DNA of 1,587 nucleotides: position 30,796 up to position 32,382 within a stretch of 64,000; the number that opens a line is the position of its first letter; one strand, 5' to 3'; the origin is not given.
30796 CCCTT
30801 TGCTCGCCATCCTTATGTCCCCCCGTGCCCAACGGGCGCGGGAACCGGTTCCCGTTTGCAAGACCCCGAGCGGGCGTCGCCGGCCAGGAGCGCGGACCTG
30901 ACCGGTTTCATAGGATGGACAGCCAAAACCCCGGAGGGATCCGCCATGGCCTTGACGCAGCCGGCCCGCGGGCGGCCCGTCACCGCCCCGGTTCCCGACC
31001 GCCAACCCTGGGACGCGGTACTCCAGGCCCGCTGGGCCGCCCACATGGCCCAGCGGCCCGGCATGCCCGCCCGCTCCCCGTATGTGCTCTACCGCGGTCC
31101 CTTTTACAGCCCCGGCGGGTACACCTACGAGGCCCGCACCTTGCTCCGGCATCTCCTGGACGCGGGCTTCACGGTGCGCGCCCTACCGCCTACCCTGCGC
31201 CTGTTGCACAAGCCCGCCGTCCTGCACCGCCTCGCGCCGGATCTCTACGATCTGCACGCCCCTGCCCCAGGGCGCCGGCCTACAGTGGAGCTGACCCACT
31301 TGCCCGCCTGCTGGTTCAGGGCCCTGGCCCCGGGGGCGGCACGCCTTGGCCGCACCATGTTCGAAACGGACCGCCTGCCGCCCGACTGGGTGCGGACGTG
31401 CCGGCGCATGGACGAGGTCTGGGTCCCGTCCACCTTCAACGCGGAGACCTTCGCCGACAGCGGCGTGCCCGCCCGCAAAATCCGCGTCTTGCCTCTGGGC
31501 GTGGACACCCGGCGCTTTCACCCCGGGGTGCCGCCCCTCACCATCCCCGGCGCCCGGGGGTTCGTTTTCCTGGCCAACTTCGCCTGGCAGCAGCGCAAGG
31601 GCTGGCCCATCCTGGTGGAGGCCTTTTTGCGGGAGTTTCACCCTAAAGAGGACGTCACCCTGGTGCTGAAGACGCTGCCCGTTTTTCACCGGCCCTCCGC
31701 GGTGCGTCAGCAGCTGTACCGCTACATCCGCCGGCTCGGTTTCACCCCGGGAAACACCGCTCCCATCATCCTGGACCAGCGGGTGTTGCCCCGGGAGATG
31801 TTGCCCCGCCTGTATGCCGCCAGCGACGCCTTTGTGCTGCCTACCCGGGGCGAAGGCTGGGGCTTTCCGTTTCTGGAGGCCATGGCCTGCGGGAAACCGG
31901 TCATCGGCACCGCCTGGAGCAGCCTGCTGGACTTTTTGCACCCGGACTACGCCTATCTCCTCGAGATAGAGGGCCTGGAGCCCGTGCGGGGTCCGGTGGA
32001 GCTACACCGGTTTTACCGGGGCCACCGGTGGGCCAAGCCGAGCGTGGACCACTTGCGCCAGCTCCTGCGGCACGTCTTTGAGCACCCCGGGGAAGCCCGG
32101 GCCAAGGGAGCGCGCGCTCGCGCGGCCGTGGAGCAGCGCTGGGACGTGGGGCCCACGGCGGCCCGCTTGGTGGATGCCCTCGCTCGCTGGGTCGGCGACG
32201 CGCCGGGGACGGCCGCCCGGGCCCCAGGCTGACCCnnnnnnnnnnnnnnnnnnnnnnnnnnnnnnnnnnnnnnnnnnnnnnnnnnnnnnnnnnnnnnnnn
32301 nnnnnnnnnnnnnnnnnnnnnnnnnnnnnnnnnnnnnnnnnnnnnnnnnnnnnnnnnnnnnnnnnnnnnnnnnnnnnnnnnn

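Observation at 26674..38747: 12-kb glycan-tailoring cluster with two ATP-grasp ligases and no membrane or export component: candidate mother-cell or spore-surface glycan system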

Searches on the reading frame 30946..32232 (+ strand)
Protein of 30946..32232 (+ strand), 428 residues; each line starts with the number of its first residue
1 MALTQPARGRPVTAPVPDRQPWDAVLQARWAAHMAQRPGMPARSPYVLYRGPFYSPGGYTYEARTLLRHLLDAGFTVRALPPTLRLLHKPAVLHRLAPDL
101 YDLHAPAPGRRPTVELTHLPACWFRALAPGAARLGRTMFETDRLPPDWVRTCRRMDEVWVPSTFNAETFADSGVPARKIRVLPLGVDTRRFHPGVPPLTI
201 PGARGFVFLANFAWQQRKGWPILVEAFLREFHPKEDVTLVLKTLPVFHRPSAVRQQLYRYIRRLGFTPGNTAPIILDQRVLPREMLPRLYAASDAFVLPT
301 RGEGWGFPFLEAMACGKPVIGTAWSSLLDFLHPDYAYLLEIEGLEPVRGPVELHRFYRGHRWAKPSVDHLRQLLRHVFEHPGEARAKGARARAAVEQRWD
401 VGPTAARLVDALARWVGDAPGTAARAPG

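Call 3: search_protein_families(library=pfam, proteins=[window:30946-32232:+], max_evalue=0.01)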
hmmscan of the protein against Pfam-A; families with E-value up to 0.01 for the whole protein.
window:30946-32232:+ (428 aa): 5 families
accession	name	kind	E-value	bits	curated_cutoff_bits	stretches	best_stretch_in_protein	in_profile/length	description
PF13692.12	Glyco_trans_1_4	-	4.2e-14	53.4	27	1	205-326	3-110/142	Glycosyl transferases group 1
PF00534.26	Glycos_transf_1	-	1.4e-10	41.4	26.4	1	282-329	82-129/172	Glycosyl transferases group 1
PF13524.12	Glyco_trans_1_2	-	1.5e-08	35.2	25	1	278-408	32-142/144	Glycosyl transferase-like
PF13439.12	Glyco_transf_4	-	1.2e-05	25.9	28.5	1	75-190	56-170/170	Glycosyltransferase Family 4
PF20706.3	GT4-conflict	-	0.0038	16.7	26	1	284-398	273-375/385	Family 4 Glycosyltransferase in conflict systems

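Call 4: search_protein_families(library=ncbifam, proteins=[window:30946-32232:+], max_evalue=0.01)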
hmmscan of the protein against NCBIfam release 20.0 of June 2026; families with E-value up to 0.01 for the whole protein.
window:30946-32232:+ (428 aa): 10 families
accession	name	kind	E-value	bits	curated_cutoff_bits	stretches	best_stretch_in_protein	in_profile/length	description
NF053787.1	GlcN_PG_synth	equivalog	4.4e-13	48.8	480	2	278-334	247-303/361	N-acetylglucosaminyl phosphatidylglycerol synthase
TIGR04047.1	MSMEG_0565_glyc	hypoth_equivalog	1.6e-12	47.2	259.85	1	181-333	163-317/373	MSMEG_0565 family glycosyltransferase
TIGR03088.1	stp2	hypoth_equivalog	7.5e-10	38.4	409.05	1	173-326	156-306/374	TIGR03088 family PEP-CTERM/XrtA system glycosyltransferase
NF041876.1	EPS_EpsE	equivalog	7.7e-08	32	400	1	177-327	186-330/389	exopolysaccharide biosynthesis GT4 family glycosyltransferase EpsE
TIGR02149.1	glgA_Coryne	subfamily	2.2e-05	23.7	302.4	1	253-330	247-321/391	glycogen synthase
TIGR03999.1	thiol_BshA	equivalog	8.1e-05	21.7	273.7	1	286-331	266-311/375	N-acetyl-alpha-D-glucosaminyl L-malate synthase BshA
TIGR03449.1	mycothiol_MshA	equivalog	0.00015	20.8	462.5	1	178-323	189-334/406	D-inositol-3-phosphate glycosyltransferase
TIGR04005.1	wcaL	equivalog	0.00043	19.3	537.6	1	145-335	165-347/406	colanic acid biosynthesis glycosyltransferase WcaL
NF038295.1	EPS_HpsP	equivalog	0.0015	17.6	550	0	288-320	283-315/388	hormogonium polysaccharide biosynthesis glycosyltransferase HpsP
NF047684.1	TeichurnBiosyTuaC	equivalog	0.0022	17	550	1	290-348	287-345/391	teichuronic acid biosynthesis protein TuaC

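Call 22: find_related_loci(query=A1, collection=genome_contigs, flank=10000)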
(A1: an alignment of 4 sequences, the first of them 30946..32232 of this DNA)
Query A1 (428 aa) in genome_contigs; peptide patterns used: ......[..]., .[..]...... (x = any residue, [..] = any of these).
269 stretches matched a pattern; 220 encode a relative of the query (tblastn E <= 1e-3); the best 80 are kept; 78 distinct loci.
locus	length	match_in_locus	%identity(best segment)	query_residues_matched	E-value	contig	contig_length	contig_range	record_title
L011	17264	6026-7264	81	7-420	0e+0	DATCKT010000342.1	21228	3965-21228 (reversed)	MAG TPA_asm: Limnochordales bacterium isolate SMAG_U7103 k141_440011, whole genome shotgun sequence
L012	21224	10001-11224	76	13-420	0e+0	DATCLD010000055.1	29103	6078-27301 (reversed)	MAG TPA_asm: Limnochordales bacterium isolate SMAG_U7113 k141_280178, whole genome shotgun sequence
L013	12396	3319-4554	76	15-428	0e+0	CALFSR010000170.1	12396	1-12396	MAG TPA_asm: uncultured Firmicutes bacterium isolate SRR5251193_bin.81_CONCOCT_v1.1_MAG genome assembly, contig: ERZ7950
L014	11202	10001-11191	55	16-416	4e-126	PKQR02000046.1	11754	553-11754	MAG: Bacillota bacterium isolate ZC4RG06 NODE_5163_length_11754_cov_93.386700, whole genome shotgun sequence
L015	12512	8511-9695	55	18-416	1e-124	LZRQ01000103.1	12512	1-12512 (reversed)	MAG: Firmicutes bacterium ZCTH02-B6 BIN06_NODE44712512893, whole genome shotgun sequence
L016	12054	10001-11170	44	22-416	6e-99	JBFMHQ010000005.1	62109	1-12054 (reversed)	MAG: Bacillota bacterium isolate MAG328 MAG328_5, whole genome shotgun sequence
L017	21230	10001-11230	41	7-415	2e-97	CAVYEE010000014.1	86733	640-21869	MAG: uncultured Peptococcaceae bacterium isolate MFD04492.bin.2.79 genome assembly, contig: contig_29153, whole genome s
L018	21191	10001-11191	44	13-415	2e-96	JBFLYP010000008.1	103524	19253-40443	MAG: Bacillota bacterium isolate MAG088 MAG088_8, whole genome shotgun sequence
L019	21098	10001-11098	44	47-416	3e-96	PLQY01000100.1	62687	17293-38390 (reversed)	MAG: Peptococcaceae bacterium isolate bog_1190 73.20120700_S1X.39_contig_5493, whole genome shotgun sequence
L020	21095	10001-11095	44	47-415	3e-93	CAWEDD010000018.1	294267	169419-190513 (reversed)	MAG: uncultured Peptococcaceae bacterium isolate MFD01231.bin.2.34 genome assembly, contig: contig_28282, whole genome s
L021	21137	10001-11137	44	38-412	2e-87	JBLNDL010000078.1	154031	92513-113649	MAG: Sphingomonadaceae bacterium isolate MAG100 PRJNA950955_bin1_renamed_77, whole genome shotgun sequence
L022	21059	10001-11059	44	47-399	5e-86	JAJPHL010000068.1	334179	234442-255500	MAG: Terriglobia bacterium isolate Centralia_MAG_166 k107_21067188, whole genome shotgun sequence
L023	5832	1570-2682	41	47-417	1e-85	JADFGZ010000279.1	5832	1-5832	MAG: Acidobacteria bacterium isolate B32T1B5 B32T1B5_NODE22796, whole genome shotgun sequence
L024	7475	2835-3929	41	47-415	2e-85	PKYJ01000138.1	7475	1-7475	MAG: Peptococcaceae bacterium isolate palsa_1188 73.20120500_P19.26_contig_5516, whole genome shotgun sequence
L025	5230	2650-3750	41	47-412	5e-83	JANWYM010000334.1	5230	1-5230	MAG: Abditibacteriales bacterium isolate SKYG70 NODE_334_length_5230_cov_3.670871, whole genome shotgun sequence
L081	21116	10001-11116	37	37-412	3e-73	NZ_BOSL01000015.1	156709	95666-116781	Paenibacillus vini strain J42TS3 sequence15, whole genome shotgun sequence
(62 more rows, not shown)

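Call 29: search_protein_families(library=pfam, proteins=[L081:3800-5494:+, L081:5510-6667:+, L081:7087-8313:-, L081:8372-11149:+, L081:11255-12205:-, L081:12207-13328:-, L081:13273-14418:-, L081:14390-15196:-, L081:15260-17281:+, L081:17292-18971:+], max_evalue=0.0001)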
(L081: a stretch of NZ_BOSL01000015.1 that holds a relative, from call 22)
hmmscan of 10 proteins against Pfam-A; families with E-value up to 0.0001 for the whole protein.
L081:3800-5494:+ (564 aa): 3 families
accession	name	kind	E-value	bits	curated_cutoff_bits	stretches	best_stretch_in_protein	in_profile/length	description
PF13946.11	DUF4214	-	7.8e-14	51.9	23.2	1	22-70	20-69/72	Domain of unknown function (DUF4214)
PF00534.26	Glycos_transf_1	-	4.8e-13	49.4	26.4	1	359-526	2-159/172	Glycosyl transferases group 1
PF13692.12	Glyco_trans_1_4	-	9.3e-09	36.1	27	1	374-524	3-141/142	Glycosyl transferases group 1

L081:5510-6667:+ (385 aa): 3 families
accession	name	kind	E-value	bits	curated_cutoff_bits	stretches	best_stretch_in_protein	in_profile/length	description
PF00534.26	Glycos_transf_1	-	1.7e-14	54.2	26.4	1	182-351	10-163/172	Glycosyl transferases group 1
PF13692.12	Glyco_trans_1_4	-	1.2e-09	39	27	1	189-346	3-142/142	Glycosyl transferases group 1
PF13439.12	Glyco_transf_4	-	1.1e-05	26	28.5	1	79-168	79-168/170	Glycosyltransferase Family 4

L081:7087-8313:- (408 aa): 12 families
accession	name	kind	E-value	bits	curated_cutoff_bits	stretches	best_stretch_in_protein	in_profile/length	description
PF00535.33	Glycos_transf_2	-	7.4e-29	101.3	23.3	1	41-186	1-154/168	Glycosyl transferase family 2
PF07719.23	TPR_2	-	7.5e-14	51.1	27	1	360-389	2-31/34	Tetratricopeptide repeat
PF00515.34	TPR_1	-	1.3e-13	50.6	27.8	1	360-387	2-29/34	Tetratricopeptide repeat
PF13428.12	TPR_14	-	5.4e-08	33.2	23.5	0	360-400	2-42/44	Tetratricopeptide repeat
PF13704.12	Glyco_tranf_2_4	-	3.8e-07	30.9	27.5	1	47-121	1-82/98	Glycosyl transferase family 2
PF13432.12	TPR_16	-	2.9e-06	28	32.7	0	346-386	18-58/65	Tetratricopeptide repeat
PF13424.12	TPR_12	-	1.1e-05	26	30.1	0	360-390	4-34/77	Tetratricopeptide repeat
PF13181.12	TPR_8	-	1.1e-05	25.6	25.7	0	360-387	2-29/34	Tetratricopeptide repeat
PF13431.12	TPR_17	-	1.6e-05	25.2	24.4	0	358-379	12-33/34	Tetratricopeptide repeat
PF13174.12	TPR_6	-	2.5e-05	25.1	26.3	0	360-384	1-25/33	Tetratricopeptide repeat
PF13414.12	TPR_11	-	3e-05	24.1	26.8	0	372-389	7-24/42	TPR repeat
PF10111.15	Glyco_tranf_2_2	-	3.3e-05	24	27.3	1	63-121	28-92/276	Glycosyltransferase like family 2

L081:8372-11149:+ (925 aa): 7 families
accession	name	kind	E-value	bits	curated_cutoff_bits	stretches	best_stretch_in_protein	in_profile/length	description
PF00534.26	Glycos_transf_1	-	2.3e-28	99.3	26.4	2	148-286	18-151/172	Glycosyl transferases group 1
PF13692.12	Glyco_trans_1_4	-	2.7e-28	99.5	27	2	147-285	3-134/142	Glycosyl transferases group 1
PF20706.3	GT4-conflict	-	2.4e-16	60.1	26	2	142-343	194-383/385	Family 4 Glycosyltransferase in conflict systems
PF13524.12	Glyco_trans_1_2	-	3e-09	37.4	25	1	208-345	24-142/144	Glycosyl transferase-like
PF00515.34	TPR_1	-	5.9e-09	35.8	27.8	0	440-466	1-27/34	Tetratricopeptide repeat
PF07719.23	TPR_2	-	3.6e-07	30.2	27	0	440-471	1-32/34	Tetratricopeptide repeat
PF13439.12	Glyco_transf_4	-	4.1e-05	24.1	28.5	0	70-127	109-167/170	Glycosyltransferase Family 4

L081:11255-12205:- (317 aa): 5 families
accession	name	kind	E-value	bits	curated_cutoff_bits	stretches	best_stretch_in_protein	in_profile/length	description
PF16363.11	GDP_Man_Dehyd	-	5.5e-89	299.3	27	1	5-308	1-331/332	GDP-mannose 4,6 dehydratase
PF01370.27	Epimerase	-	2.5e-64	217.4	20.9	1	4-244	1-240/240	NAD dependent epimerase/dehydratase family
PF02719.21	Polysacc_synt_2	-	3.9e-09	36.6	20.2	1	5-118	2-126/293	Polysaccharide biosynthesis protein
PF04321.23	RmlD_sub_bind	-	7.6e-09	35.5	27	1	2-157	1-135/287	RmlD substrate binding domain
PF01073.25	3Beta_HSD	-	8e-05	22.2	22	0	5-124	1-118/280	3-beta hydroxysteroid dehydrogenase/isomerase family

L081:12207-13328:- (373 aa): 3 families
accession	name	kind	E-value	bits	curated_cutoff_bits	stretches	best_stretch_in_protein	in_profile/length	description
PF00483.29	NTP_transferase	-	1.1e-37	130.3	21.2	1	34-305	2-243/245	Nucleotidyl transferase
PF22640.1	ManC_GMP_beta-helix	-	1.4e-10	41.4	27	1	312-361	1-50/55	MannoseP isomerase/GMP-like beta-helix domain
PF12804.13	NTP_transf_3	-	3e-05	24.7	27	1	35-160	2-113/160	MobA-like NTP transferase domain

L081:13273-14418:- (381 aa): 2 families
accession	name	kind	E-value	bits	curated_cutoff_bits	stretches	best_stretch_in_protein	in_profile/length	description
PF01041.23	DegT_DnrJ_EryC1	-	1.7e-129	432.6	19.8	1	20-371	4-359/360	DegT/DnrJ/EryC1/StrS aminotransferase family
PF00155.27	Aminotran_1_2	-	1.8e-08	34.4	19.7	1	41-135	42-152/361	Aminotransferase class I and II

L081:14390-15196:- (268 aa): 2 families
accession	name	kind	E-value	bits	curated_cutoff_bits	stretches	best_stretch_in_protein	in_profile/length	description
PF17836.7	PglD_N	-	1.3e-17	64.6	23.4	1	55-131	1-77/78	PglD N-terminal domain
PF00132.30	Hexapep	-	6.9e-14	51.3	27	1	171-204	2-35/36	Bacterial transferase hexapeptide (six repeats)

L081:15260-17281:+ (673 aa): 0 families

L081:17292-18971:+ (559 aa): 0 families

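Call 30: search_protein_families(library=pfam, proteins=[L017:3477-4277:+, L017:4249-5040:-, L017:5290-6297:-, L017:6637-7497:+, L017:7504-8715:+, L017:9884-11518:+, L017:11490-12743:+, L017:12890-13819:+, L017:13974-14816:+, L017:15310-16383:+], max_evalue=0.0001)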
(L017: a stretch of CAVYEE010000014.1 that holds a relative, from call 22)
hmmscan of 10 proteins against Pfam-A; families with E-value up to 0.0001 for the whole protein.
L017:3477-4277:+ (266 aa): 0 families

L017:4249-5040:- (263 aa): 2 families
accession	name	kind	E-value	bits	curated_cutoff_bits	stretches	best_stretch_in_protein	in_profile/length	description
PF01138.27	RNase_PH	-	5e-28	98.5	25.5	1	36-166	1-127/130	3' exoribonuclease family, domain 1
PF03725.20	RNase_PH_C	-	3.9e-17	62.4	20.8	1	184-250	2-67/67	3' exoribonuclease family, domain 2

L017:5290-6297:- (335 aa): 4 families
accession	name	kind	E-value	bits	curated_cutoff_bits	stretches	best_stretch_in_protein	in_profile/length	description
PF16363.11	GDP_Man_Dehyd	-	2.1e-87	294.1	27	1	12-315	1-330/332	GDP-mannose 4,6 dehydratase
PF01370.27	Epimerase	-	2.3e-60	204.4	20.9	1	11-252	1-240/240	NAD dependent epimerase/dehydratase family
PF02719.21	Polysacc_synt_2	-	2.7e-11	43.6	20.2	1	11-127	1-127/293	Polysaccharide biosynthesis protein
PF04321.23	RmlD_sub_bind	-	4.4e-07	29.7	27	1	10-164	2-134/287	RmlD substrate binding domain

L017:6637-7497:+ (286 aa): 0 families

L017:7504-8715:+ (403 aa): 4 families
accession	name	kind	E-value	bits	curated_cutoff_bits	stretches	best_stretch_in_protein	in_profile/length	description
PF13692.12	Glyco_trans_1_4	-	3e-16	60.4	27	1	195-326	3-125/142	Glycosyl transferases group 1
PF00534.26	Glycos_transf_1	-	1.4e-14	54.4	26.4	1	200-324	20-139/172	Glycosyl transferases group 1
PF20706.3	GT4-conflict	-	6.2e-08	32.5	26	1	277-391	280-383/385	Family 4 Glycosyltransferase in conflict systems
PF13524.12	Glyco_trans_1_2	-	7.8e-07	29.6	25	1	266-390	34-139/144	Glycosyl transferase-like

L017:9884-11518:+ (544 aa): 4 families
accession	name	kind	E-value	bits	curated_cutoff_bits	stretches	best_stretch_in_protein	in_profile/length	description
PF00534.26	Glycos_transf_1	-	1e-13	51.6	26.4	1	236-374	11-140/172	Glycosyl transferases group 1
PF13692.12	Glyco_trans_1_4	-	1.2e-13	52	27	1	239-375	2-125/142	Glycosyl transferases group 1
PF20706.3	GT4-conflict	-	3.4e-08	33.3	26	1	310-441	264-384/385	Family 4 Glycosyltransferase in conflict systems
PF13524.12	Glyco_trans_1_2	-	2.2e-07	31.4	25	1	313-443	32-143/144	Glycosyl transferase-like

L017:11490-12743:+ (417 aa): 4 families
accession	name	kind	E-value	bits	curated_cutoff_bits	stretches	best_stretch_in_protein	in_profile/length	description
PF13692.12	Glyco_trans_1_4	-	7.2e-14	52.7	27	1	209-343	4-125/142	Glycosyl transferases group 1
PF00534.26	Glycos_transf_1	-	1.6e-13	51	26.4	1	207-338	14-135/172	Glycosyl transferases group 1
PF20706.3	GT4-conflict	-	9.7e-08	31.8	26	1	293-407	279-384/385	Family 4 Glycosyltransferase in conflict systems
PF13524.12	Glyco_trans_1_2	-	5.6e-07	30.1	25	1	285-408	36-142/144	Glycosyl transferase-like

L017:12890-13819:+ (309 aa): 4 families
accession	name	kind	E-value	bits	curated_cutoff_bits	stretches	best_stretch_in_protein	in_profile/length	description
PF00535.33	Glycos_transf_2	-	2.5e-21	76.7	23.3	1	46-169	1-123/168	Glycosyl transferase family 2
PF13641.12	Glyco_tranf_2_3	-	9.9e-15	55.6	27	1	45-263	3-215/230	Glycosyltransferase like family 2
PF10111.15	Glyco_tranf_2_2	-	5.9e-05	23.1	27.3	0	207-243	168-202/276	Glycosyltransferase like family 2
PF13506.12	Glyco_transf_21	-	9.8e-05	22.3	21.7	0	115-254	21-153/174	Glycosyl transferase family 21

L017:13974-14816:+ (280 aa): 0 families

L017:15310-16383:+ (357 aa): 1 family
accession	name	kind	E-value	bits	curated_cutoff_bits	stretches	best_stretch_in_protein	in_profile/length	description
PF00535.33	Glycos_transf_2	-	1.3e-22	80.9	23.3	1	5-120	1-124/168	Glycosyl transferase family 2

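Call 41: search_solved_structures(query=window:30946-32232:+, max_evalue=0.001)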
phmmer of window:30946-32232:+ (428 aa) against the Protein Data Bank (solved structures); distinct sequences matched with E-value up to 0.001: 9.
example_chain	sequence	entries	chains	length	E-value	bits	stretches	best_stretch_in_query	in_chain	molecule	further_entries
7qsg_A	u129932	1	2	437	1.5e-06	30.5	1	149-334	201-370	D-inositol 3-phosphate glycosyltransferase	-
9dcm_B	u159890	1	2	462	2.6e-05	26.5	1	286-340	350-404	Sucrose-phosphate synthase-like protein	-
8vrf_B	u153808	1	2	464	2.6e-05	26.5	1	286-340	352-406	Sucrose-phosphate synthase-like protein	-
8uag_A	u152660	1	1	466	2.6e-05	26.5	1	286-340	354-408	Sucrose-phosphate synthase-like protein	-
6kih_A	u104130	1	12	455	6.3e-05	25.2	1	176-339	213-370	Tll1590 protein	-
2jjm_A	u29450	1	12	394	0.00015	24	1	284-343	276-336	GLYCOSYL TRANSFERASE, GROUP 1 FAMILY PROTEIN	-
3mbo_A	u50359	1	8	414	0.00016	23.9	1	284-343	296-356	Glycosyltransferase, group 1 family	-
3oka_A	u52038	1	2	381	0.00017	23.8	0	181-323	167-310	GDP-mannose-dependent alpha-(1-6)-phosphatidylinositol monomannoside mannosyltransferase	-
3okc_A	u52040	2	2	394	0.00024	23.3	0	181-323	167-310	GDP-mannose-dependent alpha-(1-6)-phosphatidylinositol monomannoside mannosyltransferase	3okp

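Call 89: search_protein_families(library=pfam, proteins=[L013:6219-7706:-, L013:5343-6209:-], max_evalue=0.001)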
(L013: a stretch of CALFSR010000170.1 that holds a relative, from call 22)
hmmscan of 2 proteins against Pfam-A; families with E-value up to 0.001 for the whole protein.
L013:6219-7706:- (495 aa): 3 families
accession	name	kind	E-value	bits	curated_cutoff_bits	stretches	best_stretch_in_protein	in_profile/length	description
PF00534.26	Glycos_transf_1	-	2.4e-24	86.2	26.4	1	283-437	17-169/172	Glycosyl transferases group 1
PF13692.12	Glyco_trans_1_4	-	8.3e-21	75.2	27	1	283-426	3-142/142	Glycosyl transferases group 1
PF20706.3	GT4-conflict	-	0.00037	20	26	1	257-398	175-317/385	Family 4 Glycosyltransferase in conflict systems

L013:5343-6209:- (288 aa): 7 families
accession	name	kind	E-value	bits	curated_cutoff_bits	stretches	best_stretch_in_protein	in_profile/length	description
PF08241.18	Methyltransf_11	-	2.8e-21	76.4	21.2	1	62-150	1-94/95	Methyltransferase domain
PF13489.12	Methyltransf_23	-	3.9e-16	59.6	27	1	46-156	11-121/164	Methyltransferase domain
PF13649.12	Methyltransf_25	-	1.9e-14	54.5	27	1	62-147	2-97/97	Methyltransferase domain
PF08242.18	Methyltransf_12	-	8.4e-10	39.7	30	1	62-148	1-97/98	Methyltransferase domain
PF13847.12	Methyltransf_31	-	3e-09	37.1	27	1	59-155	5-113/145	Methyltransferase domain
PF01209.24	Ubie_methyltran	-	3.1e-08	33.7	20.1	1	101-151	101-151/233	ubiE/COQ5 methyltransferase family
PF03141.22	Methyltransf_29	-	3.9e-07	29.5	23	1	108-157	173-223/506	Putative S-adenosyl-L-methionine-dependent methyltransferase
